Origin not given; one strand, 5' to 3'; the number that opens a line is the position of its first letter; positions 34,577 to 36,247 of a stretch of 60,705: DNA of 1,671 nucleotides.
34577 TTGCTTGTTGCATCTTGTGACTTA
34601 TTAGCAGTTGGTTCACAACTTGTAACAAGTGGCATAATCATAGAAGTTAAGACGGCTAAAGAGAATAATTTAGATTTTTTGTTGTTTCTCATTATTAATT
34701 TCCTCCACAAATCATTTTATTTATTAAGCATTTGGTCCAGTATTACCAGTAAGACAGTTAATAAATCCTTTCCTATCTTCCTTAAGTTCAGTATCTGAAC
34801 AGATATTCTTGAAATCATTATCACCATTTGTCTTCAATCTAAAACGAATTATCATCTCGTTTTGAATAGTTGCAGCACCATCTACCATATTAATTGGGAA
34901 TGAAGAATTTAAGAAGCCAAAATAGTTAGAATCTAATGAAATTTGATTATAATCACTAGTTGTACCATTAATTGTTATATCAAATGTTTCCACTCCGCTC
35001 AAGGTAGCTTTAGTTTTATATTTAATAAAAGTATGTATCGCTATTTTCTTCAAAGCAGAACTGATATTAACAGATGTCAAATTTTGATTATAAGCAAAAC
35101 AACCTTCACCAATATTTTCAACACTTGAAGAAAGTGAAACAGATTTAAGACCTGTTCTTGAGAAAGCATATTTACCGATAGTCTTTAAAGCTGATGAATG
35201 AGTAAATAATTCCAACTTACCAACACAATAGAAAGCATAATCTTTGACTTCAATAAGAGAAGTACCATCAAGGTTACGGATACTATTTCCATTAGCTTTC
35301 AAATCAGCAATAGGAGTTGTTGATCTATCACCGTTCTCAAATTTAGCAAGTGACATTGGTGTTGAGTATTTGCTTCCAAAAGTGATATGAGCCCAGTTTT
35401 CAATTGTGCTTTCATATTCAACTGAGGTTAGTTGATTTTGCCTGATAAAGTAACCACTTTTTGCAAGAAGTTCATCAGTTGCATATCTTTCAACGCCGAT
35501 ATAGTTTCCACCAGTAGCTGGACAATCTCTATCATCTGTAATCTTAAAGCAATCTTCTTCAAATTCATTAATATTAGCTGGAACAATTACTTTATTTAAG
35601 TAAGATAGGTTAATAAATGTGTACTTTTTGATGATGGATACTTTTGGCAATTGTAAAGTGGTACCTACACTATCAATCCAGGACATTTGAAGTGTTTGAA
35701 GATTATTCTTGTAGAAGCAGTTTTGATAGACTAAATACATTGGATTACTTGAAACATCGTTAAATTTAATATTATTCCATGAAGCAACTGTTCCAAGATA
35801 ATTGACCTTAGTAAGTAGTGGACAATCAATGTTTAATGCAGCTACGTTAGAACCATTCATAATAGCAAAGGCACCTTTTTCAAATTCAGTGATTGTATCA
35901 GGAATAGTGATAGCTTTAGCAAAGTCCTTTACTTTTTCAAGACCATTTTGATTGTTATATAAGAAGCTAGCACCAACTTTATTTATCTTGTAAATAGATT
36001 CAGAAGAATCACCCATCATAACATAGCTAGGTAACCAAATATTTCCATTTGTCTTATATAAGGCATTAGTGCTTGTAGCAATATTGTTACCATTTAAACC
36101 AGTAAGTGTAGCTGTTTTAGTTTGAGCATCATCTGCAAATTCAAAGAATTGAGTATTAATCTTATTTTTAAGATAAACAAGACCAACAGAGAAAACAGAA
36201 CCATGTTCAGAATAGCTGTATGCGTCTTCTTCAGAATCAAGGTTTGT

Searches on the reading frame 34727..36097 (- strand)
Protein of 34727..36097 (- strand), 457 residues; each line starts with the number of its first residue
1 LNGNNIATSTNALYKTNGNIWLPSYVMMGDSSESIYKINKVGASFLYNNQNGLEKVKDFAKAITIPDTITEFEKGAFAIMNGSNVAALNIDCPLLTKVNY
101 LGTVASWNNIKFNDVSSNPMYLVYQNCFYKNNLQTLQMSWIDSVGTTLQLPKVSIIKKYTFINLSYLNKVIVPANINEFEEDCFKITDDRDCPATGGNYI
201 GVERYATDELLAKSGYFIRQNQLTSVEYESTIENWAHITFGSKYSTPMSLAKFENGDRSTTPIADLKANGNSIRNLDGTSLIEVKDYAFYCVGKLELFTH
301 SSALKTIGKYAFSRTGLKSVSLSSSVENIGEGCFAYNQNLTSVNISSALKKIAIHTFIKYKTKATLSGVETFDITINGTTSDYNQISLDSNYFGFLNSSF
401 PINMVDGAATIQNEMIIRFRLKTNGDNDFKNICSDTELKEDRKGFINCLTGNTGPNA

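Call 56: search_solved_structures(query=window:34727-36097:-, max_evalue=1, show_alignments=2)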
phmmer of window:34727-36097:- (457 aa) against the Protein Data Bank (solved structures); distinct sequences matched with E-value up to 1: 7.
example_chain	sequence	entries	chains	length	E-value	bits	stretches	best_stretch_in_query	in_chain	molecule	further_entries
4fs7_A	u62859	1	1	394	1e-09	41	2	283-351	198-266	Uncharacterized protein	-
4h09_A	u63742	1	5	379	2.7e-07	33.1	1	286-366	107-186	Hypothetical leucine rich repeat protein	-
4cp6_A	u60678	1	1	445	2.8e-05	26.4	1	293-370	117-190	CHOLINE BINDING PROTEIN PCPA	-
4fdw_A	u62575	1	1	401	3.6e-05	26.1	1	280-343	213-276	leucine rich hypothetical protein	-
4fd0_A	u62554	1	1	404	6.3e-05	25.3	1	280-345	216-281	Leucine rich hypothetical protein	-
6mlx_A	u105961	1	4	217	0.00012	24.4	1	281-357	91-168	Leucine-rich repeat protein TpLRR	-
4oju_A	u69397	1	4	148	0.098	14.8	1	305-351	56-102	hypothetical leucine rich repeat protein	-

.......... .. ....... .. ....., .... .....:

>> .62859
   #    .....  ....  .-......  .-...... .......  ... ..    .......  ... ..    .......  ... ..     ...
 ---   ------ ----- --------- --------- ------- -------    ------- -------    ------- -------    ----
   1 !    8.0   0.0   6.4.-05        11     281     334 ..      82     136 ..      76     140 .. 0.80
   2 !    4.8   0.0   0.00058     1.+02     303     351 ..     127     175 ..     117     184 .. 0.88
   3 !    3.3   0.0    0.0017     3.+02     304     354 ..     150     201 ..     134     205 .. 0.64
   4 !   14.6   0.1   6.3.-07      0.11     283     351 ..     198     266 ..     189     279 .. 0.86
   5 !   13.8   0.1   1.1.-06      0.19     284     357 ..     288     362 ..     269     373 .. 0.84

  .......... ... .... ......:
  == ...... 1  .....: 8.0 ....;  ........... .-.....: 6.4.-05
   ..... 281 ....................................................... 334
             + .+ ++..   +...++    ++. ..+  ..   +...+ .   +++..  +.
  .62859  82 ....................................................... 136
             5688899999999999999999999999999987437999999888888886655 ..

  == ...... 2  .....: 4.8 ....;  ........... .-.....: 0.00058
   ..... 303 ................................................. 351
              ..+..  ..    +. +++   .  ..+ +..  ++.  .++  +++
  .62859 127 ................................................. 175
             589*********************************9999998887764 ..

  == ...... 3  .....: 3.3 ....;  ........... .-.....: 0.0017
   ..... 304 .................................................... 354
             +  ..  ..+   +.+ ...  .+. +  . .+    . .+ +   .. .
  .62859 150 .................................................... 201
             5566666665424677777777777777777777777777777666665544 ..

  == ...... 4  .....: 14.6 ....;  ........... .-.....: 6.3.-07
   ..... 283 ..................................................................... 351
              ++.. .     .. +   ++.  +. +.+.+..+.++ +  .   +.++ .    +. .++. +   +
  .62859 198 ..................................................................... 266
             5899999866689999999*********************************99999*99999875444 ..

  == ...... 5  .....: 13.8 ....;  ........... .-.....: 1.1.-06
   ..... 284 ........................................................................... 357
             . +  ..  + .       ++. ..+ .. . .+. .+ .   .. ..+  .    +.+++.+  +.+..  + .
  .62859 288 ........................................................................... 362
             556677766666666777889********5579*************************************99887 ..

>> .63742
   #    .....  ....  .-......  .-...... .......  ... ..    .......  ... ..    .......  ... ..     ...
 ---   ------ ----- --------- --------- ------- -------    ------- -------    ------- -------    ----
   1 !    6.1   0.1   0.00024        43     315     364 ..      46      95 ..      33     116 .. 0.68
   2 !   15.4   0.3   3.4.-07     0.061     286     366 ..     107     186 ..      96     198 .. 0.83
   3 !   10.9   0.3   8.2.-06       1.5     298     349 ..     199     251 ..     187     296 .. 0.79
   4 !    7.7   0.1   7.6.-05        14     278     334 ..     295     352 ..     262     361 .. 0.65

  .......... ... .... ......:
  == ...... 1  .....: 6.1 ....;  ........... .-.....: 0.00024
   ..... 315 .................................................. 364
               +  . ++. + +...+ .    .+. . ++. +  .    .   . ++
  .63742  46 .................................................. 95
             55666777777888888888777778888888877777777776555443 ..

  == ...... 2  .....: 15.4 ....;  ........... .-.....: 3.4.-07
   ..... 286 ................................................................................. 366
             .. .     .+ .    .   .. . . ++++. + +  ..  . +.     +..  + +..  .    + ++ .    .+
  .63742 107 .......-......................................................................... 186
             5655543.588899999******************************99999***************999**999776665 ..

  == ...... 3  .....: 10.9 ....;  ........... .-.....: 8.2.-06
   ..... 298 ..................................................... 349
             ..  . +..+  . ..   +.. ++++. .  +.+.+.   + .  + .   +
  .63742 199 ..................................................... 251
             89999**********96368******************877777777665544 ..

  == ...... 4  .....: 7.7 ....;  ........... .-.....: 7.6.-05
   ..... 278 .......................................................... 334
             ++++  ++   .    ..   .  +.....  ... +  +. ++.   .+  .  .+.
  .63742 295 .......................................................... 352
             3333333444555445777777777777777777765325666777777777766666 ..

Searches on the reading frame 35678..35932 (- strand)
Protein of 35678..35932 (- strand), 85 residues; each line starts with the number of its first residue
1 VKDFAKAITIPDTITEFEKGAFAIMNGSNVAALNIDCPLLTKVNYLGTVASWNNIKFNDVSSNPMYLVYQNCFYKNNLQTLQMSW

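Call 59: search_solved_structures(query=window:35678-35932:-, max_evalue=10, show_alignments=5)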
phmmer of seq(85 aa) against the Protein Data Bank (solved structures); distinct sequences matched with E-value up to 10: 9.
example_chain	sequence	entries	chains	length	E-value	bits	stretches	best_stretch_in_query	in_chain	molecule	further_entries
4gt6_A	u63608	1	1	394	0.0029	20.9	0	7-75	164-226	Cell surface protein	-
7xfp_A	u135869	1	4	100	0.34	14.3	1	11-54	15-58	IceA2 protein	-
3dos_B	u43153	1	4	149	0.59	13.6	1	13-73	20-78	F1 capsule antigen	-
3dpb_B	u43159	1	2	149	0.6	13.6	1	13-73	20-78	F1 capsule antigen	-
4lvq_A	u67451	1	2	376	0.67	13.4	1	25-56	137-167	Phosphate-binding protein PstS 3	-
3dsn_B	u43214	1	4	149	0.69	13.4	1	13-73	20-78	F1 capsule antigen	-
1z9s_B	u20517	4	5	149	0.75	13.3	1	13-73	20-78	F1 capsule antigen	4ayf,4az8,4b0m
1p5u_B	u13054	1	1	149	0.8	13.2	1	13-73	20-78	F1 capsule antigen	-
1p5u_C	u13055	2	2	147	1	12.8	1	14-73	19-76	F1 capsule antigen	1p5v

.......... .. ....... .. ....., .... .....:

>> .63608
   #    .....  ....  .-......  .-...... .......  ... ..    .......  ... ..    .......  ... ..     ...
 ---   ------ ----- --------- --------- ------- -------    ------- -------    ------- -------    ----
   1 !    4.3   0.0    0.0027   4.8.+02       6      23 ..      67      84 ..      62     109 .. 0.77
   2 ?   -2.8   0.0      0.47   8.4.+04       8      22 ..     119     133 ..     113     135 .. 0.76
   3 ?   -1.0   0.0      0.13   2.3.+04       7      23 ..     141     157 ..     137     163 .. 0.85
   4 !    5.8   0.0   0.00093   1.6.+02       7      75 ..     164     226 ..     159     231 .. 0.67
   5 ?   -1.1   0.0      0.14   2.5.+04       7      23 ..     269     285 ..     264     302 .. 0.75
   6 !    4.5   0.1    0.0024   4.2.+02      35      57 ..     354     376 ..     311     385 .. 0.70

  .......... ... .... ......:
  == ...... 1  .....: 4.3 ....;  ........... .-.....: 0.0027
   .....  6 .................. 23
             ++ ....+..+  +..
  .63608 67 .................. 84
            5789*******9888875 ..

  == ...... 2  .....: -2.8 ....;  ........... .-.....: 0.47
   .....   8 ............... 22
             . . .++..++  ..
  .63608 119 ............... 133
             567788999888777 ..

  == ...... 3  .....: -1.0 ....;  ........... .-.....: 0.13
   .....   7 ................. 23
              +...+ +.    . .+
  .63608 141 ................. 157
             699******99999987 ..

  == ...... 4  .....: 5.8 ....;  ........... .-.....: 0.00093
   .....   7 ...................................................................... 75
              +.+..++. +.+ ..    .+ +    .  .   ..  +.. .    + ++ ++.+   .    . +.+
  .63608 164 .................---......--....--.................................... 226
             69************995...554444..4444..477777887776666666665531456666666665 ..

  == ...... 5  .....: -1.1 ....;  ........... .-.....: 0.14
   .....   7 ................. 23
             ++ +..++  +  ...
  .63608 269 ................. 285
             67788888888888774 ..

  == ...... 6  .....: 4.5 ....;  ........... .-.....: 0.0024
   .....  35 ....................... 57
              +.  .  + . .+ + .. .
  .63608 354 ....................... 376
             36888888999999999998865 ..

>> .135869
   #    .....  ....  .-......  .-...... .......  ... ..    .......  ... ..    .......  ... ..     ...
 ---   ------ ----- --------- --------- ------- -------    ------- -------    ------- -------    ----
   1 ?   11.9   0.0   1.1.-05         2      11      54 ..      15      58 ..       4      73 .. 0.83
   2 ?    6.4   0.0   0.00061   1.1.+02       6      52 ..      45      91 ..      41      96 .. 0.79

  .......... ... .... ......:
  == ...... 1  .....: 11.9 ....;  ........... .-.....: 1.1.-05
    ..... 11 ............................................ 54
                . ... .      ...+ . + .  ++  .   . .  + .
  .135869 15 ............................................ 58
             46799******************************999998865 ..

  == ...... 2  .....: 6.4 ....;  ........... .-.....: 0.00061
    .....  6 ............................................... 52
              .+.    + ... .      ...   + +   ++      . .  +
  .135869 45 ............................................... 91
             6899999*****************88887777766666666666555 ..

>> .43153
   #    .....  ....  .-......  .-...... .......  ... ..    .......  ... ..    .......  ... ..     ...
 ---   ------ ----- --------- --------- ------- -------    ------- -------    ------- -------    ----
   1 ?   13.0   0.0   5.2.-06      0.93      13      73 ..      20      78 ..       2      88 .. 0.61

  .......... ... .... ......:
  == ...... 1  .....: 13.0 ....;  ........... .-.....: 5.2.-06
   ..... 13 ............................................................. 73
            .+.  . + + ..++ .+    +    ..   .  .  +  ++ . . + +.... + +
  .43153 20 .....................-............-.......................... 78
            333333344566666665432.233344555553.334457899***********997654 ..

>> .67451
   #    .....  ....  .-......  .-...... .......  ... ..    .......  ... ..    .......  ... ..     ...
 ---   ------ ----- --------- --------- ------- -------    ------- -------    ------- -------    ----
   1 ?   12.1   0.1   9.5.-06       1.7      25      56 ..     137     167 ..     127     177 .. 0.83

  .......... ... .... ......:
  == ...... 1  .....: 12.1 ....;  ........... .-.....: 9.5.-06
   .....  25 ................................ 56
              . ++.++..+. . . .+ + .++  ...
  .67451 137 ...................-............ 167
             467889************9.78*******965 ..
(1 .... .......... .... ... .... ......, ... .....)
